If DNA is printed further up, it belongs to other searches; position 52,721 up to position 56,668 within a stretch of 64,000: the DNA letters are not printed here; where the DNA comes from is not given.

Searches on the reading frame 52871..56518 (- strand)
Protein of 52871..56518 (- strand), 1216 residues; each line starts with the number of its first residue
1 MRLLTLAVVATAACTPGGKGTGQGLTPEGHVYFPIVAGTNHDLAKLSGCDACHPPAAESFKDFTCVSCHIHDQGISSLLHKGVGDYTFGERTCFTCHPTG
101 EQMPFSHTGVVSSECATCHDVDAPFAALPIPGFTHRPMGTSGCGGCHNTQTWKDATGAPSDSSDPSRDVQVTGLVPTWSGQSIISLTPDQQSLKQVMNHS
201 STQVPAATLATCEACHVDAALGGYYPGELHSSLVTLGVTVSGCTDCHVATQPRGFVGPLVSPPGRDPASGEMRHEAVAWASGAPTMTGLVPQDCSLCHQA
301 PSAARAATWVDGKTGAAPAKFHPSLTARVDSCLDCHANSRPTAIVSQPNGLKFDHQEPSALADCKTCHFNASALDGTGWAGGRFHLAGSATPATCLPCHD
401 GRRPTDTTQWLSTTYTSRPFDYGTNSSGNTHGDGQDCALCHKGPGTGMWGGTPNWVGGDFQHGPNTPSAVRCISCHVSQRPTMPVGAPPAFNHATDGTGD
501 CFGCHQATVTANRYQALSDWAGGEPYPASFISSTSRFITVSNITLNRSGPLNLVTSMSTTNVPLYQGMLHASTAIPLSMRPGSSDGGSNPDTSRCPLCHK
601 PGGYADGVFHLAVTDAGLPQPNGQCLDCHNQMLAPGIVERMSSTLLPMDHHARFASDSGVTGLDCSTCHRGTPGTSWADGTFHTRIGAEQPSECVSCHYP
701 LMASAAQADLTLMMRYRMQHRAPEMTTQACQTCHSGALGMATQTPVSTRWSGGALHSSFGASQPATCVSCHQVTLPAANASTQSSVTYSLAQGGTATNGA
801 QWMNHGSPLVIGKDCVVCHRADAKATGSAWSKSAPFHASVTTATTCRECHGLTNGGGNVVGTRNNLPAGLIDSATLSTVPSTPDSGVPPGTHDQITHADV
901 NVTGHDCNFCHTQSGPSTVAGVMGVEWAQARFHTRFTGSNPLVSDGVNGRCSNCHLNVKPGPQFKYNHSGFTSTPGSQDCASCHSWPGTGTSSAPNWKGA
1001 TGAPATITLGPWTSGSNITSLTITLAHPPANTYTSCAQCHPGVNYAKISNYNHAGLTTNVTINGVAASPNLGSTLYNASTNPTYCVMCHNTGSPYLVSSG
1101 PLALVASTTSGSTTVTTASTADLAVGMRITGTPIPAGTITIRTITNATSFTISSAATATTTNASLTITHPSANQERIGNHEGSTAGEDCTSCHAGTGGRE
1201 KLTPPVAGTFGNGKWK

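Call 35: search_protein_families(library=pfam, proteins=[window:52871-56518:-], max_evalue=0.01)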
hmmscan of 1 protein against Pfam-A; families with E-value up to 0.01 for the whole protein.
window:52871-56518:- (1216 aa): 4 families
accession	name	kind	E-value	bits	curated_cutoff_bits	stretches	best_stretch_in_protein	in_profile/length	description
PF14522.11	Cytochrome_C7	-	1.2e-29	102.3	24.8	6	762-850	11-66/67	Cytochrome c7 and related cytochrome c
PF22113.1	Mtrc-MtrF_II-IV_dom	-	6.4e-29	101.1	30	8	290-371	80-166/176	Outer membrane cytochrome MtrC/MtrF-like, domains II/IV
PF02085.21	Cytochrom_CIII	-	1.6e-15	57.7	22.9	0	91-156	31-91/101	Class III cytochrome C family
PF14537.11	Cytochrom_c3_2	-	1.6e-14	54.6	25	1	662-736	6-66/79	Cytochrome c3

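Call 59: search_protein_families(library=ncbifam, max_evalue=0.01, proteins=[window:52871-56518:-])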
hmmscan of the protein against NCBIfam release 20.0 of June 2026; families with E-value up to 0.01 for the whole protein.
window:52871-56518:- (1216 aa): 2 families
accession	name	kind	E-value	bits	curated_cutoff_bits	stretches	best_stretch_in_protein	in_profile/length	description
TIGR03508.1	decahem_SO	subfamily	1.9e-10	40.7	192.2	2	665-854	5-178/258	DmsE family decaheme c-type cytochrome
NF045713.1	CxxCH_16_HmcA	equivalog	0.00017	20.3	400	0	656-738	239-318/541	sulfate respiration complex hexadecaheme cytochrome HmcA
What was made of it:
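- Closest known: Outer-membrane and periplasmic multiheme cytochromes of extracellular electron transfer. Same: The in-window paralog hits MtrC/MtrF domains II/IV (6e-29) and decahem_SO weakly (calls 35, 59).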
